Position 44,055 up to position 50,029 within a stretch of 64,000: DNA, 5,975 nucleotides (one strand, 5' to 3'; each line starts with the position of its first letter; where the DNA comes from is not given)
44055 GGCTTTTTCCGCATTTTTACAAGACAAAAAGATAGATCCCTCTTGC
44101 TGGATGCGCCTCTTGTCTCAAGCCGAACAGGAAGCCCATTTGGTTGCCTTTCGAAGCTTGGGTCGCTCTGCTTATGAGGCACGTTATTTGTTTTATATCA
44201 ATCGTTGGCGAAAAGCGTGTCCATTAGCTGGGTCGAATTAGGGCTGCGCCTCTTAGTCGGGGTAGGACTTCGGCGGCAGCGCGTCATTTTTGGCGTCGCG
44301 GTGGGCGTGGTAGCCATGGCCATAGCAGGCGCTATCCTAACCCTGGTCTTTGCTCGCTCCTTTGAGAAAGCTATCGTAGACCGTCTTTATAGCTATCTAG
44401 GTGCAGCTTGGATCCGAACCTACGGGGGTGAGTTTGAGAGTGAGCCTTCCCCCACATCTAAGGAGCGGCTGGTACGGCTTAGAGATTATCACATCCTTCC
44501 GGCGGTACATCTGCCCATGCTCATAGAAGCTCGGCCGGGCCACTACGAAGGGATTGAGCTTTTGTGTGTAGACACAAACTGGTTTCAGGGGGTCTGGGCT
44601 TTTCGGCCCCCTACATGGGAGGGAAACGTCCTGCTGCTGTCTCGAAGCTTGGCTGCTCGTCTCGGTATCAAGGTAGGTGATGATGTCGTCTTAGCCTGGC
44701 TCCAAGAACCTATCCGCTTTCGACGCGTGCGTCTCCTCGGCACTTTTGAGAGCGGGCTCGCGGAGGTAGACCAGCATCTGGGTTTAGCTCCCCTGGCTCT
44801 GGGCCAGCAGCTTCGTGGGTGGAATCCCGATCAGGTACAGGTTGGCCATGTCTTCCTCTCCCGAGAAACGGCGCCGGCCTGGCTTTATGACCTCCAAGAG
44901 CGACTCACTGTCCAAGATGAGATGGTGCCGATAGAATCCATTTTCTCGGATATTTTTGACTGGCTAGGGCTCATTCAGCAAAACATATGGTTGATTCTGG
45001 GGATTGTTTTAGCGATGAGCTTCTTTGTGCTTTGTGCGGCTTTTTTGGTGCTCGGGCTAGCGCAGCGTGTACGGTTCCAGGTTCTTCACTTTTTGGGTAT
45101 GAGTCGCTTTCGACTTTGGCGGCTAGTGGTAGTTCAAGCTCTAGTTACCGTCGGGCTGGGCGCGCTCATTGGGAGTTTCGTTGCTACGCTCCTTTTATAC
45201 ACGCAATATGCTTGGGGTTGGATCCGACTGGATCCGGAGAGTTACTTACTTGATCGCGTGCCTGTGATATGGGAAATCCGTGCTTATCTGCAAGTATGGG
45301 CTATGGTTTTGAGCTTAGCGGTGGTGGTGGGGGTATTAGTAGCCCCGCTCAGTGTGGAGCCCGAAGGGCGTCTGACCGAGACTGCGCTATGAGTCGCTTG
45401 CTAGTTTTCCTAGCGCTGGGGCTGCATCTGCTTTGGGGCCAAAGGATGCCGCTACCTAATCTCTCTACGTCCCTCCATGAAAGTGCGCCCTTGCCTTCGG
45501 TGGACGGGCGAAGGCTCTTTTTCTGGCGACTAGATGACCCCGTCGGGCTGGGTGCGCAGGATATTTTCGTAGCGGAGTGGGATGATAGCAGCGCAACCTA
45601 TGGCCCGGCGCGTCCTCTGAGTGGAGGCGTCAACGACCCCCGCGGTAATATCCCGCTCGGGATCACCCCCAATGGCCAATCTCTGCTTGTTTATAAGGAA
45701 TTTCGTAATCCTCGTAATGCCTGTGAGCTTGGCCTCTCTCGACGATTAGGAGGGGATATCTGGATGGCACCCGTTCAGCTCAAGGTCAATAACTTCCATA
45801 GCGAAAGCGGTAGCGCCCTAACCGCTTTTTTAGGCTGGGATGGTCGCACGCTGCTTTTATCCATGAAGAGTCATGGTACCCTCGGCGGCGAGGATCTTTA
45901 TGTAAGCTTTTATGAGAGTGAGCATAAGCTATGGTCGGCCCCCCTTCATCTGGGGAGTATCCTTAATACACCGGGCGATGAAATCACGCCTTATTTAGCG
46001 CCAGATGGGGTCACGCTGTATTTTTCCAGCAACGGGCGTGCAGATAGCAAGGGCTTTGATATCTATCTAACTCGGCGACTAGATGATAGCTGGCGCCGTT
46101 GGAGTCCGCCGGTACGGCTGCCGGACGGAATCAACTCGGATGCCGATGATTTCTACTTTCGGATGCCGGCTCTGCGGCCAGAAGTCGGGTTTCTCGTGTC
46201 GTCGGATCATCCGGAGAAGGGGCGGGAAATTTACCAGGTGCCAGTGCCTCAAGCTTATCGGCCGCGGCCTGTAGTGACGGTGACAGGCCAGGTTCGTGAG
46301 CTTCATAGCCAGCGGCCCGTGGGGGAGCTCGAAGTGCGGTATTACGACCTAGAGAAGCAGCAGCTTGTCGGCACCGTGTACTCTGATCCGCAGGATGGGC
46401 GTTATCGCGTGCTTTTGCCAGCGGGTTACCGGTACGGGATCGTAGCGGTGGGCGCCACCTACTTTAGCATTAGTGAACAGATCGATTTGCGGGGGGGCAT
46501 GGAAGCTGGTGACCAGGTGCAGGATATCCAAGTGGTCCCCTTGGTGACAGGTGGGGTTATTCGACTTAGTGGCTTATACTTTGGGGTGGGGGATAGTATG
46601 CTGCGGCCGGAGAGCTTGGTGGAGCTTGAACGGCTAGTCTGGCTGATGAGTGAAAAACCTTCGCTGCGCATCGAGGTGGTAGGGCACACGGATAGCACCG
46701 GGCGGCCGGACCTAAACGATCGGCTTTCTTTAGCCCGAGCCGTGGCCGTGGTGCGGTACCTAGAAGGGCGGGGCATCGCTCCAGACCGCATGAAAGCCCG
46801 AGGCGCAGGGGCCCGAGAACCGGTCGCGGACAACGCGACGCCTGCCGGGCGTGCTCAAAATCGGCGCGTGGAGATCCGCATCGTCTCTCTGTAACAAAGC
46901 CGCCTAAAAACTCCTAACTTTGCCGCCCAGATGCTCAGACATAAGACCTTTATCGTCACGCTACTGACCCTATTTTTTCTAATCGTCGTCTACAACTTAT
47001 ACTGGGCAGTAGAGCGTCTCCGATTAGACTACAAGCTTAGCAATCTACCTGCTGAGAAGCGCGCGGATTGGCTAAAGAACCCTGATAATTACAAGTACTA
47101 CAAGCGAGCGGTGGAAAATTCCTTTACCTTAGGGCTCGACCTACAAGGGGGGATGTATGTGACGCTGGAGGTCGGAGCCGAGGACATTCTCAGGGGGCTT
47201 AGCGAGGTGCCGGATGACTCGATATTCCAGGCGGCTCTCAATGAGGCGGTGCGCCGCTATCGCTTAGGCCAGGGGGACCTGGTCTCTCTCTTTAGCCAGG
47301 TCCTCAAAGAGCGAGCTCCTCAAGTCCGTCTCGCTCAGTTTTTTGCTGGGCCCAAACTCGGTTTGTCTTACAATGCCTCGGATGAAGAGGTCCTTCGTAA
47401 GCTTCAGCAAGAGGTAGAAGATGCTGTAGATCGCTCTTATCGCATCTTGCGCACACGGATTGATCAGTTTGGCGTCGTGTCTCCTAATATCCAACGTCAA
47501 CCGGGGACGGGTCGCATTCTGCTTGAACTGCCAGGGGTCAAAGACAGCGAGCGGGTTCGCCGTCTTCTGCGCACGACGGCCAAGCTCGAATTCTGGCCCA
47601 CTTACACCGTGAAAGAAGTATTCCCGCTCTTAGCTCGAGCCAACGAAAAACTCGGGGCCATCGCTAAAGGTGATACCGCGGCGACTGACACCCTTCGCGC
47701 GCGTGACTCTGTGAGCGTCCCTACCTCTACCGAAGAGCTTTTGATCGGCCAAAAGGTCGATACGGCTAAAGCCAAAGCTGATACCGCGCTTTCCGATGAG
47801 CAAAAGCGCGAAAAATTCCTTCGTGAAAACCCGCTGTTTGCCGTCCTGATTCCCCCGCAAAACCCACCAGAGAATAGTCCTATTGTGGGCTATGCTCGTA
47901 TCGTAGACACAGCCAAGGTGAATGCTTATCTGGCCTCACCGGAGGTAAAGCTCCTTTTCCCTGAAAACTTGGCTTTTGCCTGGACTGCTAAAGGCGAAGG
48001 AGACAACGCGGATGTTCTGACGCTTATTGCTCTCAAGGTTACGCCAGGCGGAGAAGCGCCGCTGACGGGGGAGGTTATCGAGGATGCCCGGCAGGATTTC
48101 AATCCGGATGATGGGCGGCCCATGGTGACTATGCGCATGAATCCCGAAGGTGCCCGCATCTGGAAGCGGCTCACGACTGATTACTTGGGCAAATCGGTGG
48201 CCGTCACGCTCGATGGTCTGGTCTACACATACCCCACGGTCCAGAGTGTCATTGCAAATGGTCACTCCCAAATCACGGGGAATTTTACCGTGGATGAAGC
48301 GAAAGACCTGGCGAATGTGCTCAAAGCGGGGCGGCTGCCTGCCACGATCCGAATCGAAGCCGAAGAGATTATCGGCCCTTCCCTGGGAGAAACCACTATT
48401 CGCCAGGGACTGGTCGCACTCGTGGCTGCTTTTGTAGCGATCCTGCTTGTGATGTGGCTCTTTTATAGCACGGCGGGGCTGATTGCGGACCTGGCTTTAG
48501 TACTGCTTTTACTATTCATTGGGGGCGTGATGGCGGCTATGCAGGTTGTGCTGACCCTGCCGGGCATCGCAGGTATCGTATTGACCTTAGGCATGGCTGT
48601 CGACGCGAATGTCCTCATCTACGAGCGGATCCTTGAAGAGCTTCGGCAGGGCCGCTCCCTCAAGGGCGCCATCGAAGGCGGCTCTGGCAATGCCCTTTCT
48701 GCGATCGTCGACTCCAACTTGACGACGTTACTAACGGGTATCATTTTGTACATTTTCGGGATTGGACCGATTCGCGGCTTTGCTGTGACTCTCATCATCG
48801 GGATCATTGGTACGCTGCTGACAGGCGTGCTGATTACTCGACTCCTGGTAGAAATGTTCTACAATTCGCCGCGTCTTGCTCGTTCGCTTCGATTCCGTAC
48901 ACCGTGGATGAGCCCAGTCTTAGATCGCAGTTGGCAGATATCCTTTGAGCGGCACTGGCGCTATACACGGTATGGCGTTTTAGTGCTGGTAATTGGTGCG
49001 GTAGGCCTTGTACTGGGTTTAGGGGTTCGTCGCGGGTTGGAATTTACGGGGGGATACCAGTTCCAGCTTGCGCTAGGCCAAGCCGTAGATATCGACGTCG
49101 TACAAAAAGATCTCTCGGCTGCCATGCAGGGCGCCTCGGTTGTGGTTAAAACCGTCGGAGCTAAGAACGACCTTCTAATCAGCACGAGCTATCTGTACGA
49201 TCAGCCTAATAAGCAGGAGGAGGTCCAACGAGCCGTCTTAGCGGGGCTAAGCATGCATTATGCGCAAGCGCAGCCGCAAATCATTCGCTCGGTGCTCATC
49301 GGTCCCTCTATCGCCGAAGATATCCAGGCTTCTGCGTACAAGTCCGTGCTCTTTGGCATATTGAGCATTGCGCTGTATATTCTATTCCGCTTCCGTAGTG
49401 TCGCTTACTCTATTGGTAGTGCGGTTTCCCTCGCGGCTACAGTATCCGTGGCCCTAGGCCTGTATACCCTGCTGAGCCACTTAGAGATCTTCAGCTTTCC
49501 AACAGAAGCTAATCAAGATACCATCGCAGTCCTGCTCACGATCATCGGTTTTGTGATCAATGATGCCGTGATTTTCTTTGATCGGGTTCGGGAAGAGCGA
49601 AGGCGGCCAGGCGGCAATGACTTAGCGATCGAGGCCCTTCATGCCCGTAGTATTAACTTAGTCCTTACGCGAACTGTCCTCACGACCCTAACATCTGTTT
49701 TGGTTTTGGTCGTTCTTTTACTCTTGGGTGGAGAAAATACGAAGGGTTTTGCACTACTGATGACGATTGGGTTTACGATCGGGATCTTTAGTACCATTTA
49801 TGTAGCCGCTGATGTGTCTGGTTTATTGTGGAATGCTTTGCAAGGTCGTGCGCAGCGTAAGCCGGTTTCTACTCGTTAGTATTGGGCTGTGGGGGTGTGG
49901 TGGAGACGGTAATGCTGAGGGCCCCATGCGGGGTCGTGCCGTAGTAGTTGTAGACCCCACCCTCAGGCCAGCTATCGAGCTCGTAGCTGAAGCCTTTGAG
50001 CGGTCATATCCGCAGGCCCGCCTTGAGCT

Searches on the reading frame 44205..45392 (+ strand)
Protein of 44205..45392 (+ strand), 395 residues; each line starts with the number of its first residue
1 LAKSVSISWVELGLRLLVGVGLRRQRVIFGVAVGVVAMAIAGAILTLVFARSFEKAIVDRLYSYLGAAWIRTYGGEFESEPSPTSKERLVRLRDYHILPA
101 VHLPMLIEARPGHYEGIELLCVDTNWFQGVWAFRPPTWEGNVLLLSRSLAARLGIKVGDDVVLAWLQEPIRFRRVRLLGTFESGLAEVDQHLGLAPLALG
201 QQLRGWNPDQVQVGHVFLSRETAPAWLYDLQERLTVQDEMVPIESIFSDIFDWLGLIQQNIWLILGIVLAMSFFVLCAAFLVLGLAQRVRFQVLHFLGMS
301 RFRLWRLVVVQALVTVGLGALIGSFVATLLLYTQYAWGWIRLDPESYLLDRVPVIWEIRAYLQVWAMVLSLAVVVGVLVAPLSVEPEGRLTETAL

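Call 17: search_protein_families(library=pfam, proteins=[window:44205-45392:+], max_evalue=0.00001)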
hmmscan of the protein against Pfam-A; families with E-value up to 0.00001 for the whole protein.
window:44205-45392:+ (395 aa): 0 families

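Call 44: search_protein_families(library=ncbifam, proteins=[window:44205-45392:+], max_evalue=0.001)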
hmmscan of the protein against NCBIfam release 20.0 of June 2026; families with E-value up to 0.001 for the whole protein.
window:44205-45392:+ (395 aa): 1 family
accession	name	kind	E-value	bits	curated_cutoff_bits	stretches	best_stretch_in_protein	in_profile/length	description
TIGR02212.1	lolCE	equivalog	6.7e-11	41.8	362.45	1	141-374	143-390/411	lipoprotein-releasing ABC transporter permease subunit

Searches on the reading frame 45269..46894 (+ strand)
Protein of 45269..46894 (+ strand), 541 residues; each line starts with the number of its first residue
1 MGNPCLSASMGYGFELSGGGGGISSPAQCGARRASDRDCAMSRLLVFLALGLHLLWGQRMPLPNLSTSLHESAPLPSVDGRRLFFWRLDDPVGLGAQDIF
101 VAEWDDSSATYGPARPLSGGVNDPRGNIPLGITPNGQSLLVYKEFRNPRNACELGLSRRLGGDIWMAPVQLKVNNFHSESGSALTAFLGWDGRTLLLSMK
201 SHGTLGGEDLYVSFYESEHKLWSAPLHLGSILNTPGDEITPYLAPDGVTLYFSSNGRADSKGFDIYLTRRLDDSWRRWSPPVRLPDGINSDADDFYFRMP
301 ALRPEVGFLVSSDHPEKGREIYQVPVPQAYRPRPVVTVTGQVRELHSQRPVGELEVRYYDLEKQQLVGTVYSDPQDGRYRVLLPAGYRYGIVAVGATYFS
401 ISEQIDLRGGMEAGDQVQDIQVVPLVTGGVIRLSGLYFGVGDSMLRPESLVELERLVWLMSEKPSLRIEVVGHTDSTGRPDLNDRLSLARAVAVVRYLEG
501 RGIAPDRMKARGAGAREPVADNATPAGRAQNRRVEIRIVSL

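Call 17: search_protein_families(library=pfam, proteins=[window:45269-46894:+], max_evalue=0.00001)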
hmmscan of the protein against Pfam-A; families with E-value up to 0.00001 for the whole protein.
window:45269-46894:+ (541 aa): 2 families
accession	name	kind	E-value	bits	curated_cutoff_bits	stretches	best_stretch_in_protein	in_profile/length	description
PF00691.25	OmpA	-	1.3e-18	67.5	27.2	1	437-532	1-98/98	OmpA family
PF07676.18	PD40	-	3.6e-11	43.1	20.9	1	228-266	1-37/38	WD40-like Beta Propeller Repeat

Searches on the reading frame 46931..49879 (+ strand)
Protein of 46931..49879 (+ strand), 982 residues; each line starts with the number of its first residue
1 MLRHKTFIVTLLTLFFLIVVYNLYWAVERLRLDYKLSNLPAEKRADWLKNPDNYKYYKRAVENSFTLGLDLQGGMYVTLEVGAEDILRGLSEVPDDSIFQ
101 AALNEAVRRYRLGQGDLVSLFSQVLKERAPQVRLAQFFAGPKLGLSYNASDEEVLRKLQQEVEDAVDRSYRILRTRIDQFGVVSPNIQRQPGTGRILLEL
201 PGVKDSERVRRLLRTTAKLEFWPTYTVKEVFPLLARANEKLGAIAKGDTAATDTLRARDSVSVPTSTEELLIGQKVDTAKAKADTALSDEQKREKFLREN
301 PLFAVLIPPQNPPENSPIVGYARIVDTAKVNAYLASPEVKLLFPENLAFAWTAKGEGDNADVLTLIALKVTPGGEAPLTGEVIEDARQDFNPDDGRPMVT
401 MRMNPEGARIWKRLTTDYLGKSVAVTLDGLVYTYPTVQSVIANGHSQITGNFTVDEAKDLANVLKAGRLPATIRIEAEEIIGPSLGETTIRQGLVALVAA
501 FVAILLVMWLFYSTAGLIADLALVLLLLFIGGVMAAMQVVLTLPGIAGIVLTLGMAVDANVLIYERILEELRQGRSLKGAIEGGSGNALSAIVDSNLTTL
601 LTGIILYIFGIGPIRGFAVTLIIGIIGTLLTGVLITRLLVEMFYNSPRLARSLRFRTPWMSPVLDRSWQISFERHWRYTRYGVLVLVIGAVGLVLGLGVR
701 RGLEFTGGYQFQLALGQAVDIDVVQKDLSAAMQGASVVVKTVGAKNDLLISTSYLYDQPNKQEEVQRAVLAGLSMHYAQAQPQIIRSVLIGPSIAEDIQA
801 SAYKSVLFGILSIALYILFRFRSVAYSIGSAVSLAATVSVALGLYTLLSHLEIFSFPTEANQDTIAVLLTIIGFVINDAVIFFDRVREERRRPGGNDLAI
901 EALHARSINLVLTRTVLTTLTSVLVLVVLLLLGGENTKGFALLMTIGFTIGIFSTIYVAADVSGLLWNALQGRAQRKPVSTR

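Call 17: search_protein_families(library=pfam, proteins=[window:46931-49879:+], max_evalue=0.00001)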
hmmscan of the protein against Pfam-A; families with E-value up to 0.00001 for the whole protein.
window:46931-49879:+ (982 aa): 4 families
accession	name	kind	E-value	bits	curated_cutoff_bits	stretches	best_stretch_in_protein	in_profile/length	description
PF02355.23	SecD_SecF_C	-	2.3e-55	187.4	20.5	2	780-962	11-182/189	Protein export membrane protein SecD/SecF, C-terminal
PF22599.2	SecDF_P1_head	-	5.2e-28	97.7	27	1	376-471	19-114/114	SecDF, P1 head subdomain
PF21760.3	SecD_1st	-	4.1e-19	68.2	27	1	166-222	1-56/60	Protein translocase subunit SecDF, P1 domain, N-terminal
PF07549.19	Sec_GG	-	5.6e-06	26.1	20.3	0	65-81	8-24/28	SecD/SecF GG Motif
